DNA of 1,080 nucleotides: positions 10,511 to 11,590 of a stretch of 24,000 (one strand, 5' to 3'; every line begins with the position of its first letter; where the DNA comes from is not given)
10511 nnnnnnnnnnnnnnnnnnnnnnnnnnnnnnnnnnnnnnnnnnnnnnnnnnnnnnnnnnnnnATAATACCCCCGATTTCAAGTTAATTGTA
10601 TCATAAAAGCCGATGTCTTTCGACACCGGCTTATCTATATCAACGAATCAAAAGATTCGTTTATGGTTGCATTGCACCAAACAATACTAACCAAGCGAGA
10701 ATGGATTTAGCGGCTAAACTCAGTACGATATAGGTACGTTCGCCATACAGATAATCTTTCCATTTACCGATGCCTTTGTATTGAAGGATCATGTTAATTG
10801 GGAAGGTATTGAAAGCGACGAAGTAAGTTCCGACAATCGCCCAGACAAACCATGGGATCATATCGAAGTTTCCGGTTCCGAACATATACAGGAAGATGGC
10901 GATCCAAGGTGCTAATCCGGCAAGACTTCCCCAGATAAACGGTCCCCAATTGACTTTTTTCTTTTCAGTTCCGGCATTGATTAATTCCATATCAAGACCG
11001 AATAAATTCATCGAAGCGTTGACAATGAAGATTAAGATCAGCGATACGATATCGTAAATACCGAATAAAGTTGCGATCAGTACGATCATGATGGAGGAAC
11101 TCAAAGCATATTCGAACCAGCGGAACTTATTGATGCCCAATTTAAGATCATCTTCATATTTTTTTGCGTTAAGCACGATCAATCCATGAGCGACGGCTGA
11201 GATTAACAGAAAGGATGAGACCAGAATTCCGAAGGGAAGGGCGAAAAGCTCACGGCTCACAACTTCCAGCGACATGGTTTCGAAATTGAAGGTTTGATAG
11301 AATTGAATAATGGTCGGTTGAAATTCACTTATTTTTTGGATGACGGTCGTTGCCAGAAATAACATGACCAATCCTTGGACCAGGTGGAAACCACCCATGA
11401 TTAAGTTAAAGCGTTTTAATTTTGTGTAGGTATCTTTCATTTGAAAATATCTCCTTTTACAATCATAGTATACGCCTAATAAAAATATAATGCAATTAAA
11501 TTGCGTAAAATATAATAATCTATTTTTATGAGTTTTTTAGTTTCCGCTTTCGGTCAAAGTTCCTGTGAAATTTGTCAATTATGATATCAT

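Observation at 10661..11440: Intact heliorhodopsin gene with all key chromophore-site residues, as a stand-alone transcription unit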

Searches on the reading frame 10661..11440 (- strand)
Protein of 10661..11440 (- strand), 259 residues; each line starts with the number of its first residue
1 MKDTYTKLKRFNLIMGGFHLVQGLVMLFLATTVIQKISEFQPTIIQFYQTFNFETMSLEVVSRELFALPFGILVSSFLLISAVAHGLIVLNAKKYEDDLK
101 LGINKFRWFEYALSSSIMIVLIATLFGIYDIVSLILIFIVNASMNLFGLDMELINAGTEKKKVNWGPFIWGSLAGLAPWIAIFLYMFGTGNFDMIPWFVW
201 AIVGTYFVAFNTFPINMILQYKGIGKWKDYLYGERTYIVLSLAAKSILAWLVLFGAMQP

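Call 3: search_protein_families(library=pfam, proteins=[window:10661-11440:-], max_evalue=0.01)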
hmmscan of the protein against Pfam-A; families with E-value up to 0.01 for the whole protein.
window:10661-11440:- (259 aa): 1 family
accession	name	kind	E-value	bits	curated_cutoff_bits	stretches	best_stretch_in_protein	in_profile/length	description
PF18761.7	Heliorhodopsin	-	4.9e-92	308.1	26.7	1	8-257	1-242/242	Heliorhodopsin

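Call 4: search_solved_structures(query=window:10661-11440:-, max_evalue=0.01, show_alignments=3)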
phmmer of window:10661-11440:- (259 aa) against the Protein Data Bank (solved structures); distinct sequences matched with E-value up to 0.01: 6.
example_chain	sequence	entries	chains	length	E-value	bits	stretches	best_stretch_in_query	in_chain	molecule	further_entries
6is6_A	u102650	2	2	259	8.8e-53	182.6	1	5-259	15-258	heliorhodopsin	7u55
7clj_A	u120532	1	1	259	2.1e-52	181.3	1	5-259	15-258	heliorhodopsin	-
9vfc_A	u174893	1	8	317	4.1e-49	170.5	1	13-259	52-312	heliorhodopsin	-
9ljj_A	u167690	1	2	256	1.9e-45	158.5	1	7-259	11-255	Heliorhodopsin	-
6su3_X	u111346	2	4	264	2.1e-45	158.4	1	7-259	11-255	48C12 heliorhodopsin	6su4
6uh3_A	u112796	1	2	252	4.5e-45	157.3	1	7-256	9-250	Heliorhodopsin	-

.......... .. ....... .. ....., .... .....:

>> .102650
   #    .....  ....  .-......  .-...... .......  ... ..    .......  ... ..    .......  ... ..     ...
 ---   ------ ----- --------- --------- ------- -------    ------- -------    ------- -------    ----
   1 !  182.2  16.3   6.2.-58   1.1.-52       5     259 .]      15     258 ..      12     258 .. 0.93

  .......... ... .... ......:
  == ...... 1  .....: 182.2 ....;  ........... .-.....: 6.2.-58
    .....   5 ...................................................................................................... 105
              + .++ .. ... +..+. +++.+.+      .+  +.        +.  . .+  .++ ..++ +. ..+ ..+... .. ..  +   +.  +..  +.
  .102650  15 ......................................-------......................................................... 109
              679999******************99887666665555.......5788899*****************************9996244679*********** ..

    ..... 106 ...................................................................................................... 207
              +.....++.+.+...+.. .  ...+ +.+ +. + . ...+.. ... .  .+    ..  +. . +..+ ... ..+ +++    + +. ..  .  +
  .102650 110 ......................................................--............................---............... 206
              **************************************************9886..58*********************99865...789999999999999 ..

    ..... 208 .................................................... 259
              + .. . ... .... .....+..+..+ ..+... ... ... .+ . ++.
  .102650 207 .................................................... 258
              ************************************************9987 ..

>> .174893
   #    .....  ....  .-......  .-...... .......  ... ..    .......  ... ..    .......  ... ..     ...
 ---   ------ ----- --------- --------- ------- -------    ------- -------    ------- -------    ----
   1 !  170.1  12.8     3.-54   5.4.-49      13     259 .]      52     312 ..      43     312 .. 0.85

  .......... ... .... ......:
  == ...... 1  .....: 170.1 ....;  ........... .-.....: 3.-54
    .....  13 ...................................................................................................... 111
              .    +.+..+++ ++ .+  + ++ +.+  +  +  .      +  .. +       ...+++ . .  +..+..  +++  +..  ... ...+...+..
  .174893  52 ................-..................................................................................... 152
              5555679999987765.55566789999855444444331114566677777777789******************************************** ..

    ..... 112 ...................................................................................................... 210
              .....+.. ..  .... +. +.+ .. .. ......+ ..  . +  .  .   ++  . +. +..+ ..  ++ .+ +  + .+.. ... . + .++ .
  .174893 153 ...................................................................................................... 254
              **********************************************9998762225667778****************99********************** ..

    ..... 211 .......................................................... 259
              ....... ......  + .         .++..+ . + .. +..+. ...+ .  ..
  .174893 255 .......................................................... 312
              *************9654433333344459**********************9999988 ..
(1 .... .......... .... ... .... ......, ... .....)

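Call 10: find_homologous_proteins(query=window:10661-11440:-, max_evalue=1e-10)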
Query window:10661-11440:- (259 aa): 4941 proteins with E <= 1e-10 among 6829 candidates; the best 120 are listed.
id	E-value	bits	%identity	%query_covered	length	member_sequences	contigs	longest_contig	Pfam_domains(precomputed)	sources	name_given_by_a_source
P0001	5.2e-164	562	100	100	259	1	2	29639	PF18761.8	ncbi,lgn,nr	ncbi:MAG: heliorhodopsin HeR [Erysipelotrichaceae bacterium]|nr:heliorhodopsin HeR [Erysipelotrichac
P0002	6.8e-164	562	100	100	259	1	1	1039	PF18761.8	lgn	-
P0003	3.5e-163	559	100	100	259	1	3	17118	PF18761.8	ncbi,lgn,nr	ncbi:MAG: heliorhodopsin HeR [Erysipelotrichaceae bacterium]|nr:heliorhodopsin HeR [Erysipelotrichac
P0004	4.7e-163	559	99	100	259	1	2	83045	PF18761.8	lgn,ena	-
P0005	8.4e-163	558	99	100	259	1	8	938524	PF18761.8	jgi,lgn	jgi:hypothetical protein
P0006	3.8e-162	556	99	100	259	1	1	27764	PF18761.8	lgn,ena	-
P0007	1.3e-160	551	97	100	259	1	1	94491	PF18761.8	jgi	jgi:hypothetical protein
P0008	3.0e-159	546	96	100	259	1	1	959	PF18761.8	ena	-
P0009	3.1e-158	543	96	100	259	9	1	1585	PF18761.8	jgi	-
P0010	9.3e-158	541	95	100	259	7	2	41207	PF18761.8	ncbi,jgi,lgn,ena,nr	ncbi:MAG: hypothetical protein CVU96_03805 [Firmicutes bacterium HGW-Firmicutes-20]|jgi:hypothetical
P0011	1.1e-157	541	95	100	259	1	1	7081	PF18761.8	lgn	-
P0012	1.5e-157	541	95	100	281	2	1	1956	PF18761.8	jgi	jgi:hypothetical protein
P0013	1.5e-157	541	95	100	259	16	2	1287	PF18761.8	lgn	-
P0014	9.7e-146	502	99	90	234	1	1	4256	PF18761.8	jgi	jgi:hypothetical protein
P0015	1.8e-141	488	83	100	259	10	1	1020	PF18761.8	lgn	-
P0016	3.6e-141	487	85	100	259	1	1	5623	PF18761.8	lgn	-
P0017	1.2e-140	485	84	100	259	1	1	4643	PF18761.8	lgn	-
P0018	5.8e-140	483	84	100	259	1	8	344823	PF18761.8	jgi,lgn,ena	-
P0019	1.5e-139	482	85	100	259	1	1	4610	PF18761.8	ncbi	-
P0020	1.1e-138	479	82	100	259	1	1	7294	PF18761.8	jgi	jgi:hypothetical protein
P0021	1.8e-138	478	82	100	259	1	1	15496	PF18761.8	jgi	jgi:hypothetical protein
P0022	2.8e-138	478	82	100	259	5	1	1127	PF18761.8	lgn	-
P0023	3.0e-138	477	83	100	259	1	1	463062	PF18761.8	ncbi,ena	-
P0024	6.5e-138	476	83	100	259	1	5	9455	PF18761.8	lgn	-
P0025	6.6e-138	476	81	100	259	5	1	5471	PF18761.8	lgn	-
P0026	8.1e-138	476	83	100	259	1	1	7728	PF18761.8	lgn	-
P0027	1.6e-137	475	82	100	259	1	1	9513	PF18761.8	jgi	jgi:hypothetical protein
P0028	2.2e-137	475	82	100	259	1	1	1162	PF18761.8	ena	-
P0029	3.6e-137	474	83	100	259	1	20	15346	PF18761.8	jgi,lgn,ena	jgi:hypothetical protein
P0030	7.4e-137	473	83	100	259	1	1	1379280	PF18761.8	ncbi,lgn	-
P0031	9.5e-137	473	83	100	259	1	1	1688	PF18761.8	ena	-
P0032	1.2e-136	472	83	100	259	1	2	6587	PF18761.8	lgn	-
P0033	1.3e-136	472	82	100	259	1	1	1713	PF18761.8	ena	-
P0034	1.4e-136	472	82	100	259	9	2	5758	PF18761.8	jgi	-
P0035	2.2e-136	471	82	100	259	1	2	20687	PF18761.8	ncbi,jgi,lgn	jgi:hypothetical protein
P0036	2.6e-136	471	82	100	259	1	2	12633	PF18761.8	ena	-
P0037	3.9e-136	471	81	100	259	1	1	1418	PF18761.8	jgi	-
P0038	4.0e-136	470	83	100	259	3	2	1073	PF18761.8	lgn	-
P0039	4.3e-136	470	81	100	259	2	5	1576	PF18761.8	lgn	-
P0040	7.0e-136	470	81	100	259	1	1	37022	PF18761.8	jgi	jgi:hypothetical protein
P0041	8.0e-136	470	82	100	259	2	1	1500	PF18761.8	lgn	-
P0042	9.7e-136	469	81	100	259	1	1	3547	PF18761.8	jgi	jgi:hypothetical protein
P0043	1.8e-135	468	81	100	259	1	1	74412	PF18761.8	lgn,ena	-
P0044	1.9e-135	468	79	100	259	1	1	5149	PF18761.8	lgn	-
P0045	2.3e-135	468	81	100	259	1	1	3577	PF18761.8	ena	-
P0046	2.5e-135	468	81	100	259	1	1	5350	PF18761.8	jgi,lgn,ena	-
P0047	2.5e-135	468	82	100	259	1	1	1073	PF18761.8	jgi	jgi:hypothetical protein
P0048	2.9e-135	468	81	100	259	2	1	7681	PF18761.8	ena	-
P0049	3.0e-135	468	81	100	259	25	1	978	PF18761.8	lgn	-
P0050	3.7e-135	467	80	100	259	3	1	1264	PF18761.8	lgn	-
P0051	4.8e-135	467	84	98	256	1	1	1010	PF18761.8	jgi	jgi:hypothetical protein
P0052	9.2e-135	466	81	100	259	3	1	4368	PF18761.8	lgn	-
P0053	1.1e-134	466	80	100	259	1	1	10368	PF18761.8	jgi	-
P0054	1.8e-134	465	80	100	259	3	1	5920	PF18761.8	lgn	-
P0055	1.9e-134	465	81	100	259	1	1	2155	PF18761.8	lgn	-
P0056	2.7e-134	464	81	100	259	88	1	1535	PF18761.8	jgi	jgi:hypothetical protein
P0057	3.0e-134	464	80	100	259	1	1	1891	PF18761.8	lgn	-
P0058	3.2e-134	464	82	98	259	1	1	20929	PF18761.8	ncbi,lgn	-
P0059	3.5e-134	464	80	100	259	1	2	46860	PF18761.8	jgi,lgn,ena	jgi:hypothetical protein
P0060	3.9e-134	464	82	98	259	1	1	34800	PF18761.8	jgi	-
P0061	4.6e-134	464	79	100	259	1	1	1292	PF18761.8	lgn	-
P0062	7.1e-134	463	80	100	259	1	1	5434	PF18761.8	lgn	-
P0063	7.6e-134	463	82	98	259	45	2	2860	PF18761.8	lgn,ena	-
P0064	9.1e-134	463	81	100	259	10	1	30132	PF18761.8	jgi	jgi:hypothetical protein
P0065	1.1e-133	462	81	100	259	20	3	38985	PF18761.8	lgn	-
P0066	1.6e-133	462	80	100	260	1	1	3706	PF18761.8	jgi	jgi:hypothetical protein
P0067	1.7e-133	462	80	100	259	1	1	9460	PF18761.8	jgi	-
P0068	1.7e-133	462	81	100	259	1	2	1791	PF18761.8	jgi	jgi:hypothetical protein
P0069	2.2e-133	462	80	100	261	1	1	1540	PF18761.8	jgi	-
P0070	2.3e-133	461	80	100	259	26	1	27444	PF18761.8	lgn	-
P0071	2.4e-133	461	81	100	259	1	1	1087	PF18761.8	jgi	jgi:hypothetical protein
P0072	2.7e-133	461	79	100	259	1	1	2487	PF18761.8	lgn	-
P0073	2.9e-133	461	82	100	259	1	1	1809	PF18761.8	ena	-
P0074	3.1e-133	461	82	100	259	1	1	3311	PF18761.8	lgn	-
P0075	3.3e-133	461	80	100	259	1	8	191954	PF18761.8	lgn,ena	-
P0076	3.6e-133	461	81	100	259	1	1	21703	PF18761.8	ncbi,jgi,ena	-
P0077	3.6e-133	461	80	100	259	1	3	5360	PF18761.8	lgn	-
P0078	3.9e-133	461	80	100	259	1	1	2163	PF18761.8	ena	-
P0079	4.5e-133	461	82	100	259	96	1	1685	PF18761.8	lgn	-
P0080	4.6e-133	460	81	100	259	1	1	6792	PF18761.8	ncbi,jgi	-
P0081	4.8e-133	460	81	100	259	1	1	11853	PF18761.8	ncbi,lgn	-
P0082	4.8e-133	460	81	100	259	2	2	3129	PF18761.8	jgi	-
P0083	5.2e-133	460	80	100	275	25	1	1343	PF18761.8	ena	-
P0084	5.3e-133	460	81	100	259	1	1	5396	PF18761.8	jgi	jgi:hypothetical protein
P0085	6.0e-133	460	81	100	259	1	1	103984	PF18761.8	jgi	-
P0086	6.2e-133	460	80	100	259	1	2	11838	PF18761.8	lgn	-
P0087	6.8e-133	460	79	100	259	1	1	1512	PF18761.8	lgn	-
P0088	6.8e-133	460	80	100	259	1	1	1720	PF18761.8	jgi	jgi:hypothetical protein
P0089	7.3e-133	460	80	100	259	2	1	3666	PF18761.8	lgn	-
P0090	8.0e-133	460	80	100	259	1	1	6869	PF18761.8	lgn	-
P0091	9.3e-133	459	80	100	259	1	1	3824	PF18761.8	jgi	-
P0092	9.4e-133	459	80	100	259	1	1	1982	PF18761.8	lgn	-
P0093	1.3e-132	459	79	100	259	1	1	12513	PF18761.8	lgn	-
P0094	1.3e-132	459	81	100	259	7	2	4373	PF18761.8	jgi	jgi:hypothetical protein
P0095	1.4e-132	459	80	100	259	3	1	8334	PF18761.8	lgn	-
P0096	1.6e-132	459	80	100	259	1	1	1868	PF18761.8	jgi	jgi:hypothetical protein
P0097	1.6e-132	459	80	100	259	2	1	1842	PF18761.8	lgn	-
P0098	1.7e-132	459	79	100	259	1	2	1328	PF18761.8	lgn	-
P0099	1.8e-132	459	80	100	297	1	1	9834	PF18761.8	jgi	jgi:hypothetical protein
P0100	2.3e-132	458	80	100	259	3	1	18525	PF18761.8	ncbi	-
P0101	2.3e-132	458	80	100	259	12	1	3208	PF18761.8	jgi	-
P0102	2.3e-132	458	79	100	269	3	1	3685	PF18761.8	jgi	jgi:hypothetical protein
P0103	2.6e-132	458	79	100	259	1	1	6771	PF18761.8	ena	-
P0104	3.4e-132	458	78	100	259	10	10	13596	PF18761.8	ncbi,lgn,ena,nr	ncbi:MAG: heliorhodopsin HeR [Eubacteriales bacterium]|nr:heliorhodopsin HeR [Eubacteriales bacteriu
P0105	3.7e-132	458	80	100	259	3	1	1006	PF18761.8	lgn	-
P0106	3.7e-132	457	81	100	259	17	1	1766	PF18761.8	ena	-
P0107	4.7e-132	457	80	100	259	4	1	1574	PF18761.8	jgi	-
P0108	4.8e-132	457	80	100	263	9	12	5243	PF18761.8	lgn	-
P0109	5.0e-132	457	81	98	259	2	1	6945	PF18761.8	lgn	-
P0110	5.3e-132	457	80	100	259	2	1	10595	PF18761.8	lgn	-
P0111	6.3e-132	457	80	100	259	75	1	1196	PF18761.8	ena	-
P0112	6.7e-132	457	79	100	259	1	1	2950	PF18761.8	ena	-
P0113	6.9e-132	457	79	100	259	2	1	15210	PF18761.8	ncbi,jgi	-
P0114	8.8e-132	456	80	100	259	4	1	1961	PF18761.8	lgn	-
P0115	1.0e-131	456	80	100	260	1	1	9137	PF18761.8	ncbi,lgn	-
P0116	1.1e-131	456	78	100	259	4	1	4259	PF18761.8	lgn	-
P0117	1.3e-131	456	82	99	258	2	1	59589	PF18761.8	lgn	-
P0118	1.4e-131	456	80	100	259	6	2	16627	PF18761.8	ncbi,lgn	-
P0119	1.6e-131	455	80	100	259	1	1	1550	PF18761.8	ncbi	-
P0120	1.7e-131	455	79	100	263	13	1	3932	PF18761.8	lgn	-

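Call 11: find_encoding_contigs(protein=window:10661-11440:-, flank=10000, max_places=6)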
Protein window:10661-11440:- (259 aa): 2 contigs read that carry it; 1 place shown.
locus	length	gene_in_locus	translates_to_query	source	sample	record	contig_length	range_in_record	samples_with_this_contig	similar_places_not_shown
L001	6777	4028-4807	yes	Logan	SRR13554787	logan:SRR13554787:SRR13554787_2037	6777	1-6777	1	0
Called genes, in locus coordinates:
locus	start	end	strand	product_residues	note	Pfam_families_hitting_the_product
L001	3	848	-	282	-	?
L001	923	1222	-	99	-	-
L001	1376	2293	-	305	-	PF00294:PfkB, PF08543:Phos_pyr_kin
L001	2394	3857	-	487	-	PF02696:SelO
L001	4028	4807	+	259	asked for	PF18761:Heliorhodopsin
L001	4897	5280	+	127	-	PF02142:MGS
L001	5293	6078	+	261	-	PF01734:Patatin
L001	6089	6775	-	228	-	?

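Call 14: find_related_loci(query=window:10661-11440:-, collection=genome_contigs, flank=10000)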
Query window:10661-11440:- (259 aa) in genome_contigs; peptide patterns used: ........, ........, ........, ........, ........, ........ (x = any residue, [..] = any of these).
305 stretches matched a pattern; 281 encode a relative of the query (tblastn E <= 1e-3); the best 80 are kept; 80 distinct loci.
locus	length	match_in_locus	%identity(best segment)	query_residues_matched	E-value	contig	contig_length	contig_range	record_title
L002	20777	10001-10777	96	1-259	5e-165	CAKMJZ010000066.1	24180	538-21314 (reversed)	uncultured Erysipelotrichaceae bacterium isolate OKU21 genome assembly, contig: MEGAHIT_co_assembly_000000003878, whole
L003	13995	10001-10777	95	1-259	7e-164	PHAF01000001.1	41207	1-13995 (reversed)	MAG: Firmicutes bacterium HGW-Firmicutes-10 bjp_ig2102_scaffold_680, whole genome shotgun sequence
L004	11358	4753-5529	95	1-259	3e-163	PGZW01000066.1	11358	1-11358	MAG: Firmicutes bacterium HGW-Firmicutes-19 08E140C01_scaffold_3703, whole genome shotgun sequence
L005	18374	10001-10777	93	1-259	7e-162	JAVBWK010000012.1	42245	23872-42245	MAG: Erysipelotrichaceae bacterium isolate ZNE14_Bin74 all_Scaff005479, whole genome shotgun sequence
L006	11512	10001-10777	92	1-259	4e-160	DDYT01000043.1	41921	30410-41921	MAG TPA_asm: Erysipelotrichaceae bacterium UBA2227 UBA2227_contig_40730, whole genome shotgun sequence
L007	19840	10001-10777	83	1-259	8e-144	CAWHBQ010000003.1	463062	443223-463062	MAG: uncultured Oscillospiraceae bacterium isolate MFD00905.bin.2.71 genome assembly, contig: contig_29233, whole genome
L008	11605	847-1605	82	7-259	1e-140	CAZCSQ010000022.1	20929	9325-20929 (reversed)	MAG TPA_asm: uncultured Erysipelotrichaceae bacterium isolate SRP192927_co2_512 genome assembly, contig: NODE_3842_lengt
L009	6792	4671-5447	81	1-259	5e-140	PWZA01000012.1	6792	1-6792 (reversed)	MAG: Dehalococcoidia bacterium isolate T3Sed10_156R1 T3-Sed10-C30431, whole genome shotgun sequence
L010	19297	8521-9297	81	1-259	1e-139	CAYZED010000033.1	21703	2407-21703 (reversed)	MAG TPA_asm: uncultured Clostridiaceae bacterium isolate binchicken_co113_3 genome assembly, contig: NODE_2687_length_21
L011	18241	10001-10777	81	1-259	1e-139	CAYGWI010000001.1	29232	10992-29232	MAG TPA_asm: uncultured Dehalococcoidales bacterium isolate ERP119294_co1_478 genome assembly, contig: NODE_1787_length_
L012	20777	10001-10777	81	1-259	4e-139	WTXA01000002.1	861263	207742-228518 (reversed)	MAG: Fusobacteria bacterium isolate X3_MetaBAT.4 scaffold_4, whole genome shotgun sequence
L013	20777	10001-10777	79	1-259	2e-138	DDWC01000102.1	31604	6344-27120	MAG TPA_asm: Firmicutes bacterium UBA2296 UBA2296_contig_37854, whole genome shotgun sequence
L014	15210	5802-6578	79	1-259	1e-138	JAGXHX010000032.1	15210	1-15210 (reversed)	MAG: Bacillota bacterium isolate LH_M72 k141_485650, whole genome shotgun sequence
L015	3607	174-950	80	1-259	7e-143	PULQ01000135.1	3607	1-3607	MAG: Dehalococcoidia bacterium isolate B1Sed10_42R1 B1-Sed10-C44188, whole genome shotgun sequence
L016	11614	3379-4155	79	1-259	4e-138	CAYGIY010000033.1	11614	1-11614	MAG TPA_asm: uncultured Erysipelothrix sp. isolate ERP113451_co2_315 genome assembly, contig: NODE_4012_length_11614_cov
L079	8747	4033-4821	76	1-259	7e-128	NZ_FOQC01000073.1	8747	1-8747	Trichococcus flocculiformis strain DSM 2094, whole genome shotgun sequence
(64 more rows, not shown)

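Call 20: search_protein_representatives(protein=window:10661-11440:-)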
Query: 259 residues. Proteins with E-value up to 0.001 (for the whole library): 2696; up to 1e-10: 1140; up to 1e-30: 141. The best 150 are listed.
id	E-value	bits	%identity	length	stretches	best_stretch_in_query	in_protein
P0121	3.9e-70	252.6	53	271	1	4-259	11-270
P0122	2.3e-69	250.0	78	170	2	6-109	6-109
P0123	1.1e-66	241.2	49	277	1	4-259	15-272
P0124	1.8e-63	230.7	64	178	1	26-201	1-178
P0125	5.1e-63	229.2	57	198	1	65-259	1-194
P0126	7.1e-63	228.8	51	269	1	6-259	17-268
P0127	1.0e-61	225.0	54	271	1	59-259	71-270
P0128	2.2e-60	220.6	47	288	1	6-259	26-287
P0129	5.2e-59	216.1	47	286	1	8-259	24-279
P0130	3.8e-56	206.7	48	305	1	7-259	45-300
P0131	2.8e-54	200.6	46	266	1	8-259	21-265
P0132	1.0e-52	195.5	47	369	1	8-259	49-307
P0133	1.9e-52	194.6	64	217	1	109-259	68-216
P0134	7.9e-52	192.6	43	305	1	10-259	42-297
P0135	3.5e-51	190.5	44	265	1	7-259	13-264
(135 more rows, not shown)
